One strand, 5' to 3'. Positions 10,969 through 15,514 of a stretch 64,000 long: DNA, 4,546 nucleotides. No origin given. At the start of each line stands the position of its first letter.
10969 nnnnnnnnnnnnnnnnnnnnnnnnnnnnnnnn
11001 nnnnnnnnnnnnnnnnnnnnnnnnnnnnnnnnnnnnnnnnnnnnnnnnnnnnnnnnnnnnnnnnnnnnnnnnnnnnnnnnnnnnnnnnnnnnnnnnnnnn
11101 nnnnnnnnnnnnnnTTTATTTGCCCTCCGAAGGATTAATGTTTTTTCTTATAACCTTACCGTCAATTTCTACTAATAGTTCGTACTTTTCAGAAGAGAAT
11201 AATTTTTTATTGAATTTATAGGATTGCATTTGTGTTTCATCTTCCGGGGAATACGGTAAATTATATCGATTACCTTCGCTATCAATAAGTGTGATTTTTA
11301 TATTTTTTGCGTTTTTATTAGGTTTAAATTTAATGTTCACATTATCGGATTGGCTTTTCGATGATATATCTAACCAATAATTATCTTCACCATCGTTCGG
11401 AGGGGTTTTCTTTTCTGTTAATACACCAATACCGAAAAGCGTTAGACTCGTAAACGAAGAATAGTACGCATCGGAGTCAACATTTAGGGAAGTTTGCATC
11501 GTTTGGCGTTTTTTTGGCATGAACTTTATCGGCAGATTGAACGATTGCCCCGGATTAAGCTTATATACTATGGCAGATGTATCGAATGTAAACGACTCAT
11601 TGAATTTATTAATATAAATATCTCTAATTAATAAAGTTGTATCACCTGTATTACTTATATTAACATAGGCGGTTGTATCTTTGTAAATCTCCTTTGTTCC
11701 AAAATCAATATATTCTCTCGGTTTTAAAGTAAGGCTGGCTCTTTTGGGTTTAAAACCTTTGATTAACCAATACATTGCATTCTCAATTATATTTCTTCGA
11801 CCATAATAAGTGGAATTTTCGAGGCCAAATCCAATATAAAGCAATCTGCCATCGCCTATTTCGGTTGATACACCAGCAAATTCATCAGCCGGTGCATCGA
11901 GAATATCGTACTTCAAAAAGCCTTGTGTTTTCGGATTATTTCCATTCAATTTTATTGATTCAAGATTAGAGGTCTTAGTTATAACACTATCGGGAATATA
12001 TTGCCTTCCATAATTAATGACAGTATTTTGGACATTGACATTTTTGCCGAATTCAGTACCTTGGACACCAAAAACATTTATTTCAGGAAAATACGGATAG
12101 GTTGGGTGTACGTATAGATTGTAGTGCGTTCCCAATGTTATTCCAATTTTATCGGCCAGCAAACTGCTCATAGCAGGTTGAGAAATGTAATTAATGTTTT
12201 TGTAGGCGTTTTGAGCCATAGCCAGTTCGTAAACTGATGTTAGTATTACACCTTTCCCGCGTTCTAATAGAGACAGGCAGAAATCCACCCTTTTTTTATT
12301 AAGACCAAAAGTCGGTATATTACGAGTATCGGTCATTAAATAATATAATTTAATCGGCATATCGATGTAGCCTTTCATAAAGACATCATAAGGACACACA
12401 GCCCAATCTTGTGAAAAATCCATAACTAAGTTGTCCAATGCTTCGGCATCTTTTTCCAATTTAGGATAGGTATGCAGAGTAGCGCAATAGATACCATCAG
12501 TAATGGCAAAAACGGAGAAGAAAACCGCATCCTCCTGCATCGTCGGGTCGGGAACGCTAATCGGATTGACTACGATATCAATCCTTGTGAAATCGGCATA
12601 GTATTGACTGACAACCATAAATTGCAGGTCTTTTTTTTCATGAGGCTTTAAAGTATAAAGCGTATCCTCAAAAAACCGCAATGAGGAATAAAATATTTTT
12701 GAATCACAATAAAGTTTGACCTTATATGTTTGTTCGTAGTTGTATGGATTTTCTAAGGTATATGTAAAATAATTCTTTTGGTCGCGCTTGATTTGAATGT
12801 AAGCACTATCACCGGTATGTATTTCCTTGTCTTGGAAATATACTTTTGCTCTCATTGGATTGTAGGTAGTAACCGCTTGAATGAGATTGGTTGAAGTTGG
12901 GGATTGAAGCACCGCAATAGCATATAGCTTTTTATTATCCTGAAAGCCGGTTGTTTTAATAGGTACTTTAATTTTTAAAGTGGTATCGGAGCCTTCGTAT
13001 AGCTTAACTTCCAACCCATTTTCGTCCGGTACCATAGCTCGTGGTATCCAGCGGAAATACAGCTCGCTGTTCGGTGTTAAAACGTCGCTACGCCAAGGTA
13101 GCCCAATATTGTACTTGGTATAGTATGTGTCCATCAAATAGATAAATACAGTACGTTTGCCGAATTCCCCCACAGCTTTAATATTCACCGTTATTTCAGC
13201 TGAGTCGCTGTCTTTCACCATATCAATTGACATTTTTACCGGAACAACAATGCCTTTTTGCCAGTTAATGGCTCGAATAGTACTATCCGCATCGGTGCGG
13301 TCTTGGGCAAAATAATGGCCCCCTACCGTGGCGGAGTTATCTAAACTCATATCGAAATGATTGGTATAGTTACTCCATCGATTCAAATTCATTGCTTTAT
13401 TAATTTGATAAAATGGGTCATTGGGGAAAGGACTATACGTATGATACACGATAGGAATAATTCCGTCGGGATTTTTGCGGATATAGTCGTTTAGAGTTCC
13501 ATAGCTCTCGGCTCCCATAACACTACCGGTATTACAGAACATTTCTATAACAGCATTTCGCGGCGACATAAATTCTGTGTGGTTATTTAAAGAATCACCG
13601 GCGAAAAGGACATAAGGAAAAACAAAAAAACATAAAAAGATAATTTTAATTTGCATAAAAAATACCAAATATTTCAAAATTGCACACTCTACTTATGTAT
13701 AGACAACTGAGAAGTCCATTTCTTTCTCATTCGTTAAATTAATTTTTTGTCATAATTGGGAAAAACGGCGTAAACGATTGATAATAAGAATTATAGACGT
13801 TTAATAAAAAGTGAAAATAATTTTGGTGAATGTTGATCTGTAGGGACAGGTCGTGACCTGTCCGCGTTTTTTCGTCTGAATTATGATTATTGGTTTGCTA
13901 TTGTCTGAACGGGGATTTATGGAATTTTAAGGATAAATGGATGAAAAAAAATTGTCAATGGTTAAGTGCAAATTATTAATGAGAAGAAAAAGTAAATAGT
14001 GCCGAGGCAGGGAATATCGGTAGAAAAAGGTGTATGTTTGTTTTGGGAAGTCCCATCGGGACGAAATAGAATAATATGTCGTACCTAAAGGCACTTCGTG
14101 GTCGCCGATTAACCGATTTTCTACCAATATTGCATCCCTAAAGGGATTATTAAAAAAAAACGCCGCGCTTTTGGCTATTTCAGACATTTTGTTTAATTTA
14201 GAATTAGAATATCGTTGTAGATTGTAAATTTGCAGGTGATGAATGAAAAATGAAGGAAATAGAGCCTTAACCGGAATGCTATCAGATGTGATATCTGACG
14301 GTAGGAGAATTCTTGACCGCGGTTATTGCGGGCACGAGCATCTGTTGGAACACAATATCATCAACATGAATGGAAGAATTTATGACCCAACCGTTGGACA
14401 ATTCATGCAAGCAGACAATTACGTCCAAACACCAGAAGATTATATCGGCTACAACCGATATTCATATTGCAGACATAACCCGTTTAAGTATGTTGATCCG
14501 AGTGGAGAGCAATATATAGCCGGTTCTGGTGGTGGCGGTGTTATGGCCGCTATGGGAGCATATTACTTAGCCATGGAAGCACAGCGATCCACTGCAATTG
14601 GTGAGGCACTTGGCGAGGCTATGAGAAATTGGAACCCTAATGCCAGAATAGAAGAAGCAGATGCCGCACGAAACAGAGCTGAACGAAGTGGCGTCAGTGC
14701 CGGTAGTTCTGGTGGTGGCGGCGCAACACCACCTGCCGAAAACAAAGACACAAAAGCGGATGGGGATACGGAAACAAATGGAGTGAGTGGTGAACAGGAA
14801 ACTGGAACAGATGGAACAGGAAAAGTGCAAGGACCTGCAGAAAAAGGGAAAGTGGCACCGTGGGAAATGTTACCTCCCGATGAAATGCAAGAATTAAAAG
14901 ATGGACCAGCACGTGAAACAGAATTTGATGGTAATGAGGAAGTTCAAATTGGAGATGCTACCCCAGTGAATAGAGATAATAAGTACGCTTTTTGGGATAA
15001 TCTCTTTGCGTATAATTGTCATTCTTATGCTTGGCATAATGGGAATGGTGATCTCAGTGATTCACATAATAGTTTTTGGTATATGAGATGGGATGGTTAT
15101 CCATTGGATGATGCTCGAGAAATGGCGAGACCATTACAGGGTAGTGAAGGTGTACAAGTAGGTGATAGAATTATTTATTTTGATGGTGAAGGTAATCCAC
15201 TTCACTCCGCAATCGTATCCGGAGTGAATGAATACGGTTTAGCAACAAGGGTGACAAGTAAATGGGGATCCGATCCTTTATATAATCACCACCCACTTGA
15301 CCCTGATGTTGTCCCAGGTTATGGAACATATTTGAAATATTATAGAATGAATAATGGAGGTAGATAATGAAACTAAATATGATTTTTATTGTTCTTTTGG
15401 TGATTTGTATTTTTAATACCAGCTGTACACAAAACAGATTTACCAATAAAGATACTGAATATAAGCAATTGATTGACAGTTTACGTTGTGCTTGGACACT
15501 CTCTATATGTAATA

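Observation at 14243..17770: Orphan Rhs C-terminal toxin cassette with three tandem immunity-like lipoprotein genes, flanked by direct repeats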

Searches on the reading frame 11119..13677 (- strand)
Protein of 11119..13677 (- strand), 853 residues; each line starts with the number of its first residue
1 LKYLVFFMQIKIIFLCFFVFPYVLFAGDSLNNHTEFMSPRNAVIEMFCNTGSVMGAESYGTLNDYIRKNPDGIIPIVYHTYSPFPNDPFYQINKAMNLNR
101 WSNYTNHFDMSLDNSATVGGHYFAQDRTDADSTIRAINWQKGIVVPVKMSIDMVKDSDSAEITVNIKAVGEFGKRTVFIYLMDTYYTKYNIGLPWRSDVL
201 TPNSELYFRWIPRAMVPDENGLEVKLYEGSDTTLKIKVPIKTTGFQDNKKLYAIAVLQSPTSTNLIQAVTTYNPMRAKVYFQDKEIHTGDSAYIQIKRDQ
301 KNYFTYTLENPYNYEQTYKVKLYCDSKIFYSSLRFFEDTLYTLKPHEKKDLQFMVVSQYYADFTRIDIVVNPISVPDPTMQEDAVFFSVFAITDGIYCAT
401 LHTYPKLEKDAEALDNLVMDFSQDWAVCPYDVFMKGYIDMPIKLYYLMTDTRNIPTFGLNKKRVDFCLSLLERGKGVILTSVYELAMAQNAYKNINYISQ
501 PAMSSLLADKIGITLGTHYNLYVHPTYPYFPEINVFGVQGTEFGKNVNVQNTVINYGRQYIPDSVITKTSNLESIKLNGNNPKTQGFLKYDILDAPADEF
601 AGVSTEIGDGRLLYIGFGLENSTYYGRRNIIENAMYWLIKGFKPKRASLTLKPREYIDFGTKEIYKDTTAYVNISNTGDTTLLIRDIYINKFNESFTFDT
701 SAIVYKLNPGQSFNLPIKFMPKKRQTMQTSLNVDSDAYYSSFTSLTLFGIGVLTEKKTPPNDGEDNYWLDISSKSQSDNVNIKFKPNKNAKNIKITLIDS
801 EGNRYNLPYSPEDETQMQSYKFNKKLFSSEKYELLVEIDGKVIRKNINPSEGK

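Call 59: search_protein_families(library=pfam, proteins=[window:11119-13677:-], max_evalue=0.001)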
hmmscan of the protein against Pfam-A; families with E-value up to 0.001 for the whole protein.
window:11119-13677:- (853 aa): 3 families
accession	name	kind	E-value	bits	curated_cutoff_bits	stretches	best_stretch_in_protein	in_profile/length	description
PF22544.2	HYDIN_VesB_CFA65-like_Ig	-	1.2e-08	35.6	25.5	1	655-745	8-95/100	HYDIN/CFA65/VesB-like, Ig-like domain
PF22073.2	Cep192_D4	-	9.1e-06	26.3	35.5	1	655-751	9-111/112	Cep192 domain 4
PF15780.11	ASH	-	6e-05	23.6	27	1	654-737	11-92/98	Abnormal spindle-like microcephaly-assoc'd, ASPM-SPD-2-Hydin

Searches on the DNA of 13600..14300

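Call 39: search_rna_families(source=window, start=13600, end=14300, threshold=evalue, max_evalue=1)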
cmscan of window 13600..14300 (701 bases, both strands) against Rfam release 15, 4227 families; matches with E-value up to 1: 0.
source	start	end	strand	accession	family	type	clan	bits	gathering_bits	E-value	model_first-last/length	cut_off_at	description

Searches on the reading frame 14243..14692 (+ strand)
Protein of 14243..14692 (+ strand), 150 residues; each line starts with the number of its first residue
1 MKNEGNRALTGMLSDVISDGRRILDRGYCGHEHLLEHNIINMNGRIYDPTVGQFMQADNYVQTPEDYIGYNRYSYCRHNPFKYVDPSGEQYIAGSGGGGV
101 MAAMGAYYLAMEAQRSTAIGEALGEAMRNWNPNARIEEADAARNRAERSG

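Call 33: find_homologous_proteins(query=window:14243-14692:+, max_evalue=0.001)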
Query seq(150 aa) (150 aa): 10 proteins with E <= 0.001 among 42 candidates.
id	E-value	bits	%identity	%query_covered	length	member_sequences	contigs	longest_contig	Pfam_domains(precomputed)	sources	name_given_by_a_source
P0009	1.4e-24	105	75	40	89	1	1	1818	-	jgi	jgi:RHS repeat-associated protein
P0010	1.8e-21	95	56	55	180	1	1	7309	PF25023.2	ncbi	ncbi:RHS repeat-associated core domain-containing protein, partial [Viscerimonas tarda]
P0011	3.2e-21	94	57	50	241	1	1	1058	PF25023.2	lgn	-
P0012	5.1e-21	93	60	45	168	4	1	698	PF25023.2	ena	-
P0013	1.2e-20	92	61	45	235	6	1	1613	-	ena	-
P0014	3.6e-19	87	65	41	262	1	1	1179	PF25023.2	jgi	-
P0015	1.4e-17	82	45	68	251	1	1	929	PF25023.2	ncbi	-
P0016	1.5e-16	79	44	63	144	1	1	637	-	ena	-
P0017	4.2e-16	77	54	46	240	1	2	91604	PF25023.2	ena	-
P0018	1.9e-7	49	53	35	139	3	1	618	PF25023.2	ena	-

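Call 70: find_encoding_contigs(protein=P0009, flank=3000, max_places=3)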
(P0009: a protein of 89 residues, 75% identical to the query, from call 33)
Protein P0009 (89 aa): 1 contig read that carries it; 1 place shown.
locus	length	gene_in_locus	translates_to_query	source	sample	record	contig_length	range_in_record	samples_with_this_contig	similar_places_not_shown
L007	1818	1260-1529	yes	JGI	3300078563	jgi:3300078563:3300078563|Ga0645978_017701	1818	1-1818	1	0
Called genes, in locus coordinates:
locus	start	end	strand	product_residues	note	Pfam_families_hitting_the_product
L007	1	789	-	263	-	?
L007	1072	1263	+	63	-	PF09957:VapB_antitoxin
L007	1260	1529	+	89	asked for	-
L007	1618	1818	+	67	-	?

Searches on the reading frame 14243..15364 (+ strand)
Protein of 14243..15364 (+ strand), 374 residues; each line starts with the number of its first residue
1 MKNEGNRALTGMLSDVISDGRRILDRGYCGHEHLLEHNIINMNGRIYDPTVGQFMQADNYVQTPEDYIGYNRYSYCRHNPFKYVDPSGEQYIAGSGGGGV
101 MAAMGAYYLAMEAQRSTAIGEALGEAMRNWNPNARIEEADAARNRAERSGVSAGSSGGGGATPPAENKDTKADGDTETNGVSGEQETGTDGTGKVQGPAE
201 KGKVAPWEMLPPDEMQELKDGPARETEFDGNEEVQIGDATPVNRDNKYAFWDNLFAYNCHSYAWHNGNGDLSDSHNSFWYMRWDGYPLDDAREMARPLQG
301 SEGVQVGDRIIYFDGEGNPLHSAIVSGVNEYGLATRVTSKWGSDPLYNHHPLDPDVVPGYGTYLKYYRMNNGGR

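Call 3: search_protein_families(library=pfam, proteins=[window:14243-15364:+], max_evalue=1)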
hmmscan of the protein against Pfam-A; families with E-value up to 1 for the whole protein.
window:14243-15364:+ (374 aa): 1 family
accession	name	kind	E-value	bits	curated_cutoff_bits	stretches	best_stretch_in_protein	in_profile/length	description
PF24738.1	DUF7689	-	0.0071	17.5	22.6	1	257-368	10-118/118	Domain of unknown function (DUF7689)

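Call 4: search_protein_families(library=ncbifam, proteins=[window:14243-15364:+], max_evalue=1)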
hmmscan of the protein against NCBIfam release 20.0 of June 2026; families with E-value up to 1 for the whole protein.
window:14243-15364:+ (374 aa): 2 families
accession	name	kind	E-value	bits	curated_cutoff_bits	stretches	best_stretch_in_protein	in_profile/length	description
TIGR03696.1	Rhs_assc_core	domain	2.1e-13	50.6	32.5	1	26-88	17-75/76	RHS repeat-associated core domain-containing protein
NF052523.2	TafF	equivalog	0.47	9.5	420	1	135-243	144-254/379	TafF family fimbrial protein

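Call 22: find_related_loci(query=window:14243-15364:+, collection=genome_contigs, flank=10000)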
Query window:14243-15364:+ (374 aa) in genome_contigs; peptide patterns used: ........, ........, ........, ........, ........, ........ (x = any residue, [..] = any of these).
36 stretches matched a pattern, but none encodes a relative of the query by tblastn (E <= 1e-3).

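Call 81: search_protein_families(library=padloc, proteins=[window:14243-15364:+], max_evalue=0.01)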
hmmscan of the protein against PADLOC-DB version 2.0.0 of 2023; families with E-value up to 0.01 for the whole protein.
window:14243-15364:+ (374 aa): 0 families
